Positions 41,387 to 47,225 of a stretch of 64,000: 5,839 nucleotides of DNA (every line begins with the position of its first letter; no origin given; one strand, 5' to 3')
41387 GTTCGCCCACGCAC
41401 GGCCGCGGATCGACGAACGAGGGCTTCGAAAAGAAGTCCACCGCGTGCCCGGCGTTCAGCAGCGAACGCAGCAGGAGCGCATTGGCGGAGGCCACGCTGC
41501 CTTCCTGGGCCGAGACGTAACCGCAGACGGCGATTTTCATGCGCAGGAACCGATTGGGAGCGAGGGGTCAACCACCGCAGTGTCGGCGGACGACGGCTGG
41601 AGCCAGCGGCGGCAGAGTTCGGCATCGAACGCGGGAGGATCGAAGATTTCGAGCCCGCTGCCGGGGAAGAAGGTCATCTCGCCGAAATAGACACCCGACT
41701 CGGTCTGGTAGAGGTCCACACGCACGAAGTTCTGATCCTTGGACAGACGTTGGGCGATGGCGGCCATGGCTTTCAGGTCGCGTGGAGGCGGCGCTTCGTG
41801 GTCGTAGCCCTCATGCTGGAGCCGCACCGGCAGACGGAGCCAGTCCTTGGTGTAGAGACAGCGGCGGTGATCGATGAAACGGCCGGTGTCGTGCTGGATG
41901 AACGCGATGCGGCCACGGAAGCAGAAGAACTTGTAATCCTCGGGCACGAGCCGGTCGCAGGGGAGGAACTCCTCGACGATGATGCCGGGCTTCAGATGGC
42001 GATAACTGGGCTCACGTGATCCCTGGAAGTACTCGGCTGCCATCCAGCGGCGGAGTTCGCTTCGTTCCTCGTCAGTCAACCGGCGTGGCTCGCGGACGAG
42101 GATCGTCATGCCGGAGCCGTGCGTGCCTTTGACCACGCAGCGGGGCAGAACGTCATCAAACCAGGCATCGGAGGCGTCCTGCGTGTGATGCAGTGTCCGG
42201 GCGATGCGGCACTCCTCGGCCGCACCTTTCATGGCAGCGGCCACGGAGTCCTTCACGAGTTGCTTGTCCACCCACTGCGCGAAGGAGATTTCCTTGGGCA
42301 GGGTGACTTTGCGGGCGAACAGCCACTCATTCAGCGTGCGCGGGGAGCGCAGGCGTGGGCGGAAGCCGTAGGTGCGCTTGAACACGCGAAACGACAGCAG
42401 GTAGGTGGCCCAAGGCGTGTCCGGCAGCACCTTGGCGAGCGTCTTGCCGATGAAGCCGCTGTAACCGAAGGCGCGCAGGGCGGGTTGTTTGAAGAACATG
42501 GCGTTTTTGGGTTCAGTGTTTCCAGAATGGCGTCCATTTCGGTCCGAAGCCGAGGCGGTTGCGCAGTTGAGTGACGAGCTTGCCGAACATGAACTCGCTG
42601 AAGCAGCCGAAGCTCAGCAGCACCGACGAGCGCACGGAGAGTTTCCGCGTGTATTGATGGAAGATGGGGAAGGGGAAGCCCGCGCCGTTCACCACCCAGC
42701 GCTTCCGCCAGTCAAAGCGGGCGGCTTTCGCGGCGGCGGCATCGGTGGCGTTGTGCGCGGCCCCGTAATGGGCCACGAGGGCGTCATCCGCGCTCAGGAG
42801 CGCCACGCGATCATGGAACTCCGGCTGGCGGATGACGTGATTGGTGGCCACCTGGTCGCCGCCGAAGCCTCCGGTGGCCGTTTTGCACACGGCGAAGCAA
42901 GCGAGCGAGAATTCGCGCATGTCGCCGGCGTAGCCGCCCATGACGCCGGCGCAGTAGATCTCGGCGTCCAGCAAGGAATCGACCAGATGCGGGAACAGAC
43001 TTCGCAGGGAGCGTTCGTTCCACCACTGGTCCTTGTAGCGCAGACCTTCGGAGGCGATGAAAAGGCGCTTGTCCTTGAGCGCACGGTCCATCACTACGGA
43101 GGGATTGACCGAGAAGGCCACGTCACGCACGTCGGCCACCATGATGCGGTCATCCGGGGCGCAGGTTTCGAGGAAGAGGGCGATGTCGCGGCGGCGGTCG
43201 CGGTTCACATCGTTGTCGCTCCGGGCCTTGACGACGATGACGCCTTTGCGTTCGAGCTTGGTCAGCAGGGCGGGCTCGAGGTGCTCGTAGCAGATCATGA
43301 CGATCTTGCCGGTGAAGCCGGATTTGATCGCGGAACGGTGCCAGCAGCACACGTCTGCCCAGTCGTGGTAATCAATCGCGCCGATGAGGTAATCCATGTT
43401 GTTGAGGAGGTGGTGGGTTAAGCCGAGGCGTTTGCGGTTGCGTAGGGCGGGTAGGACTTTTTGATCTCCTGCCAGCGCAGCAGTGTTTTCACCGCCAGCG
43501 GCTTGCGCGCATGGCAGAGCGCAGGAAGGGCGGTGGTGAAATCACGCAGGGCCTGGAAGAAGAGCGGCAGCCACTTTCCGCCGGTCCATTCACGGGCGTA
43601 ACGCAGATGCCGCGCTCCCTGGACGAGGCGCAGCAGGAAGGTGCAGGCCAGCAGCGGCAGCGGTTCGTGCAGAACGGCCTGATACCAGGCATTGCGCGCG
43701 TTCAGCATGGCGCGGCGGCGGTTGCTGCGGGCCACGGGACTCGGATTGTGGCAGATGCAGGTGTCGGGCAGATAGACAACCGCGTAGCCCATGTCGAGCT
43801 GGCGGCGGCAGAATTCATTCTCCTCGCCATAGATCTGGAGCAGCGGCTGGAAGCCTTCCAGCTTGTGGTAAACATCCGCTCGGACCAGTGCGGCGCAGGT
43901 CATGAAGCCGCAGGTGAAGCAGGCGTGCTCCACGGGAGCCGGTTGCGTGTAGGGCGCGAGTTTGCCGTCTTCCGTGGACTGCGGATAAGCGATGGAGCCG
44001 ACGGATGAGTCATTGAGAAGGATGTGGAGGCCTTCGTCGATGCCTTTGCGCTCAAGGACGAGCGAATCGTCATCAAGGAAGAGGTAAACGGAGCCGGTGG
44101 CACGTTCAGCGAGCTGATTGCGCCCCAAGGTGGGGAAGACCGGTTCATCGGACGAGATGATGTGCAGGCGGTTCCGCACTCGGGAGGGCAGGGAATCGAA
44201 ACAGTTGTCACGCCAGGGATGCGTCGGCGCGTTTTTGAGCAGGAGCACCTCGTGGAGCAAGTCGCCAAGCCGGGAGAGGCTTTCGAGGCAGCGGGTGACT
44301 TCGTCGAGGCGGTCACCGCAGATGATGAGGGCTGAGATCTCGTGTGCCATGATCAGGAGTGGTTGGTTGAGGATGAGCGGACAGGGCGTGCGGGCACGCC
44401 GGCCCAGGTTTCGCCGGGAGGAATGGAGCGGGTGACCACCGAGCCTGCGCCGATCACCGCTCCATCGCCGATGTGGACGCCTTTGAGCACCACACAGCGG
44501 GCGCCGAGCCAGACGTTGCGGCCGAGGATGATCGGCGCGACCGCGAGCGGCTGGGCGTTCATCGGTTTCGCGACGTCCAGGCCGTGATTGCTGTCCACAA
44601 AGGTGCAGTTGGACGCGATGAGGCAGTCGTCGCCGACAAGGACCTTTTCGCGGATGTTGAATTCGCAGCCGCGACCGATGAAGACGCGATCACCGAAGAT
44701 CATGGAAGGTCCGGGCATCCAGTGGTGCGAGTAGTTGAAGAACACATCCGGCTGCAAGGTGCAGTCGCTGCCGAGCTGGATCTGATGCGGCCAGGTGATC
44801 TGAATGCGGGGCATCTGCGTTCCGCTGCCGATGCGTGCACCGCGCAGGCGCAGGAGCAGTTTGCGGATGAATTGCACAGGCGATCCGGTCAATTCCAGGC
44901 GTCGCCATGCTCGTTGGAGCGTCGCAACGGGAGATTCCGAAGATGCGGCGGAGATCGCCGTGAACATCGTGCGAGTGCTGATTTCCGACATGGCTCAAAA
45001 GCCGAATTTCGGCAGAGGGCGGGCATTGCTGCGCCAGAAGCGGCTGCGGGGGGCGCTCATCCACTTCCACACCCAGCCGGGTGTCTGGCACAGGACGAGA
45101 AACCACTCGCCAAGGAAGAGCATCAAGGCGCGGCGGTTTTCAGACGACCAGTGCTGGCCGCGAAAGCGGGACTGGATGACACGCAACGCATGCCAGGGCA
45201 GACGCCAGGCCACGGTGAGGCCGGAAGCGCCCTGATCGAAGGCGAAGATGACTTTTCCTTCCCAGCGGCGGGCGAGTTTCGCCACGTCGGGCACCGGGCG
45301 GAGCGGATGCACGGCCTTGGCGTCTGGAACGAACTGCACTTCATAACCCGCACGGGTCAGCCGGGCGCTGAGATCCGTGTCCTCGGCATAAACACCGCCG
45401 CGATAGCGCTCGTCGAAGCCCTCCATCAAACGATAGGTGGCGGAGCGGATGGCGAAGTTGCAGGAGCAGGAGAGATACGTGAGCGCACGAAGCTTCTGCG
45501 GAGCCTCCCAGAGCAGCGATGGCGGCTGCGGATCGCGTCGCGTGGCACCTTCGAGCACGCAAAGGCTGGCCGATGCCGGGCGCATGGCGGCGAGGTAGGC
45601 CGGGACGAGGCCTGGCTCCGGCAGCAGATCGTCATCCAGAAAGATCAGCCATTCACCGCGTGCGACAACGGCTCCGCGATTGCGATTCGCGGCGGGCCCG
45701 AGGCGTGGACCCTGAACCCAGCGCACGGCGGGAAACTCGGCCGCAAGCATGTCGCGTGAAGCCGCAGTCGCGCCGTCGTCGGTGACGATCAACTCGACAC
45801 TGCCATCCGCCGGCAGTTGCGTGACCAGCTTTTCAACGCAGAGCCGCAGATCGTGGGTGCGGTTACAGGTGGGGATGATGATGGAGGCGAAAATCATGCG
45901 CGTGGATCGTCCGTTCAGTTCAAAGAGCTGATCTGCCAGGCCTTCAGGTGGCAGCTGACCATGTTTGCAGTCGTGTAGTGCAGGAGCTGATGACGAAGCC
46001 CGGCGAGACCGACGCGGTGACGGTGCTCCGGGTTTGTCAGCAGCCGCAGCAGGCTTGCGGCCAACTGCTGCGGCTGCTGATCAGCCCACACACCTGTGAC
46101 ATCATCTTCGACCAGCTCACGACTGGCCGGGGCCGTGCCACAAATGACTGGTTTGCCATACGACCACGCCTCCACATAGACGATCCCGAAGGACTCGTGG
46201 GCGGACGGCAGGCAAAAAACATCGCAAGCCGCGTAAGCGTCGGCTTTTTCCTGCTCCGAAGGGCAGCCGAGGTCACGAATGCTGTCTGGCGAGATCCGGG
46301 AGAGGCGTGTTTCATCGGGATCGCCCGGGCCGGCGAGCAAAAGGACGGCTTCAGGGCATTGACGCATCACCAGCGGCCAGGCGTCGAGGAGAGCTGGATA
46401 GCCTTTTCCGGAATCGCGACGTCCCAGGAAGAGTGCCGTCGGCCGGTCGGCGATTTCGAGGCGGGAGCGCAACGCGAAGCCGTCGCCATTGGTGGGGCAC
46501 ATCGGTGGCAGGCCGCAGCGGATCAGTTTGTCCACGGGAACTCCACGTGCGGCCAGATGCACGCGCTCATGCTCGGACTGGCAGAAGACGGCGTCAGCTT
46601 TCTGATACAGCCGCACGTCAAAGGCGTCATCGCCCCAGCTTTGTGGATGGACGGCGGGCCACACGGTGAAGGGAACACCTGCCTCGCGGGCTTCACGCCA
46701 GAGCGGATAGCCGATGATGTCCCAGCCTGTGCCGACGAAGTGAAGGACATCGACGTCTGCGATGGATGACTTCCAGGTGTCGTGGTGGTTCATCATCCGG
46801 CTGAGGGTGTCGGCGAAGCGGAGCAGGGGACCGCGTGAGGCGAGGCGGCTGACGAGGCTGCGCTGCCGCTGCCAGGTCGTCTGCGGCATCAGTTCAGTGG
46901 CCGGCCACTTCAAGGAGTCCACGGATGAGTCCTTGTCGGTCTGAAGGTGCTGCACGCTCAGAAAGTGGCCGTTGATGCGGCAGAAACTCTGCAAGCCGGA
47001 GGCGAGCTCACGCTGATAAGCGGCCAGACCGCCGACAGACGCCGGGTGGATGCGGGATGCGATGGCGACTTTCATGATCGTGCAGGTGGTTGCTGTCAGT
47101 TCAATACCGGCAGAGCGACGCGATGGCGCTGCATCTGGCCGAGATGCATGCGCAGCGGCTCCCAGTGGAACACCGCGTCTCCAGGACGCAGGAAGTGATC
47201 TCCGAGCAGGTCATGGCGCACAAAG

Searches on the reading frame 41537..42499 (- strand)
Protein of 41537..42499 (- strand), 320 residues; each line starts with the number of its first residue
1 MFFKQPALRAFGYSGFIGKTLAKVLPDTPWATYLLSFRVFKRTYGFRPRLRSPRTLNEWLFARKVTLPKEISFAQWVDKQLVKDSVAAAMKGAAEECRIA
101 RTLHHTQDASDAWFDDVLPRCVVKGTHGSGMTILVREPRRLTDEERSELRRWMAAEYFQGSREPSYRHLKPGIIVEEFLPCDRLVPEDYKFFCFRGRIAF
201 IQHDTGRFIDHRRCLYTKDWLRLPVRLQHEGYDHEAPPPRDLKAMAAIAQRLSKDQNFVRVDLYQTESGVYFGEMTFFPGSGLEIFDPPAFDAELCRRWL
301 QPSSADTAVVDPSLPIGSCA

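Call 9: search_protein_families(library=pfam, proteins=[window:41537-42499:-], max_evalue=0.001)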
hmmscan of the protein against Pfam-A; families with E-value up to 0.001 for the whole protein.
window:41537-42499:- (320 aa): 1 family
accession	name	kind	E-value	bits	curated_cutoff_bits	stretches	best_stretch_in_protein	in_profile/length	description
PF14305.11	ATPgrasp_TupA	-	8.9e-37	127.3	25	1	70-295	12-236/241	TupA-like ATPgrasp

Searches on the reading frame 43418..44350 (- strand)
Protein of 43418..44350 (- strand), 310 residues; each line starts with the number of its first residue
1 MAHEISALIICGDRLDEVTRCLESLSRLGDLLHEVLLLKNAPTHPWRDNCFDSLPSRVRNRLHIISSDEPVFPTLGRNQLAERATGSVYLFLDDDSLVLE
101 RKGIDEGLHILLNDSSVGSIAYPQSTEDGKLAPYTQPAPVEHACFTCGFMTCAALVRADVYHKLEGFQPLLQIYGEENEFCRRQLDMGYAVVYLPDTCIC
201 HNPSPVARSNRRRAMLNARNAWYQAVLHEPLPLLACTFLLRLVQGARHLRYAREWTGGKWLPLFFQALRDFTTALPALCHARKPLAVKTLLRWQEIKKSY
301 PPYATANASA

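Call 9: search_protein_families(library=pfam, proteins=[window:43418-44350:-], max_evalue=0.001)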
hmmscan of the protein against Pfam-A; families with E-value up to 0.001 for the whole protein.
window:43418-44350:- (310 aa): 1 family
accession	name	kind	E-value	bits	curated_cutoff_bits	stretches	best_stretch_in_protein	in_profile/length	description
PF00535.33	Glycos_transf_2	-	0.00016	22.1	23.3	1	6-99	1-92/168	Glycosyl transferase family 2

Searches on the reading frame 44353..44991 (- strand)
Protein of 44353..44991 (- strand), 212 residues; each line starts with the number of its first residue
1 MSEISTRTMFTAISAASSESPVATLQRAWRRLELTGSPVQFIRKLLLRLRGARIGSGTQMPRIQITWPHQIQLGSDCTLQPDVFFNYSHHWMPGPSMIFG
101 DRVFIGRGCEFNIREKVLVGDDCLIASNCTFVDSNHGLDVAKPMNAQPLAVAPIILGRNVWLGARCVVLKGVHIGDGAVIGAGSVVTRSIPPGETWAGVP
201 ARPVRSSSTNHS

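Call 9: search_protein_families(library=pfam, proteins=[window:44353-44991:-], max_evalue=0.001)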
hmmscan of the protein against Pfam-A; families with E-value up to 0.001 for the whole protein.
window:44353-44991:- (212 aa): 3 families
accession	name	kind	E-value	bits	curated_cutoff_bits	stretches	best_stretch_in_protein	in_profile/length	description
PF00132.30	Hexapep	-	2.5e-17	62.2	27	1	154-188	2-36/36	Bacterial transferase hexapeptide (six repeats)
PF14602.12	Hexapep_2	-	2.7e-15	56.2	27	1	153-188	1-34/34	Hexapeptide repeat of succinyl-transferase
PF25084.1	LbH_EIF2B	-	8e-05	23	54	0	158-190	8-40/105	EIF2B subunit epsilon LbH domain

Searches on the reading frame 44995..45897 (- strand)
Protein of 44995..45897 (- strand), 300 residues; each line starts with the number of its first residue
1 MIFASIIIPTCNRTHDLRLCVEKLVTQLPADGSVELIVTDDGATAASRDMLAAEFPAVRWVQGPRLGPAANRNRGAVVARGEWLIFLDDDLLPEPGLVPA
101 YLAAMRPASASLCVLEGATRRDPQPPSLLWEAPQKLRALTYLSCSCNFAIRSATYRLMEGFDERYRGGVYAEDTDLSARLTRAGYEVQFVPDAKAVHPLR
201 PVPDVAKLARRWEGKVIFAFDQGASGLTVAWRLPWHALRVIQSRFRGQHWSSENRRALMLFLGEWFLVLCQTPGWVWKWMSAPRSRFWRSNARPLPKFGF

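Call 9: search_protein_families(library=pfam, proteins=[window:44995-45897:-], max_evalue=0.001)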
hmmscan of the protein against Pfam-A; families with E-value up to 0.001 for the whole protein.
window:44995-45897:- (300 aa): 5 families
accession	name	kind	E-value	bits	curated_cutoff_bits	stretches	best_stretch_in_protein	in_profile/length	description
PF00535.33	Glycos_transf_2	-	7.1e-20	72.1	23.3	1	5-110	1-108/168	Glycosyl transferase family 2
PF13641.12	Glyco_tranf_2_3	-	7.5e-11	42.9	27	1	5-197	4-211/230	Glycosyltransferase like family 2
PF10111.15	Glyco_tranf_2_2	-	9.3e-08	32.3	27.3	0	6-92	2-93/276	Glycosyltransferase like family 2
PF13632.12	Glyco_trans_2_3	-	1.3e-05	25.5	27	1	148-258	77-183/198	Glycosyl transferase family group 2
PF02709.20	Glyco_transf_7C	-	0.00019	21.5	23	1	144-192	20-67/78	N-terminal domain of galactosyltransferase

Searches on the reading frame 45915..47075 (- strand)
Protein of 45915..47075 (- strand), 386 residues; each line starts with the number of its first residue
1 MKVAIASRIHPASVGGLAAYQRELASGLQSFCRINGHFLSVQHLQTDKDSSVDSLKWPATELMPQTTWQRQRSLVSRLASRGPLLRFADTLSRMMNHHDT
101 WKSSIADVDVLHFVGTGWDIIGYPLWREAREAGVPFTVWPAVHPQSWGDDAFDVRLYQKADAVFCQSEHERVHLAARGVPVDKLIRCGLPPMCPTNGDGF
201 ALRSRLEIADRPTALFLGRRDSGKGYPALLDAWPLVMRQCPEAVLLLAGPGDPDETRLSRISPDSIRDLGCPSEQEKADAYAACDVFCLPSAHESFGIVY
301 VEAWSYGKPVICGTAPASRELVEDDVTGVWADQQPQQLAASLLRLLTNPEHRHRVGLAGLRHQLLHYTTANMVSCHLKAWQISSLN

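Call 33: search_protein_families(library=pfam, proteins=[window:45915-47075:-], max_evalue=0.001)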
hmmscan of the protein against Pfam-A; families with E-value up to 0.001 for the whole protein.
window:45915-47075:- (386 aa): 5 families
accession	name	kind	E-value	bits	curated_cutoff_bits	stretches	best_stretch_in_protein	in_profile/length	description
PF00534.26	Glycos_transf_1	-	8.1e-27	94.3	26.4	1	208-356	11-166/172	Glycosyl transferases group 1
PF13692.12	Glyco_trans_1_4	-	5e-25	88.9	27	1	211-348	1-142/142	Glycosyl transferases group 1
PF20706.3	GT4-conflict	-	4.3e-05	23.1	26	1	211-316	197-314/385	Family 4 Glycosyltransferase in conflict systems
PF13579.12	Glyco_trans_4_4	-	0.00013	22.8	29.7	1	15-184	1-152/158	Glycosyl transferase 4-like domain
PF13524.12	Glyco_trans_1_2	-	0.00016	22.1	25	1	275-371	38-137/144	Glycosyl transferase-like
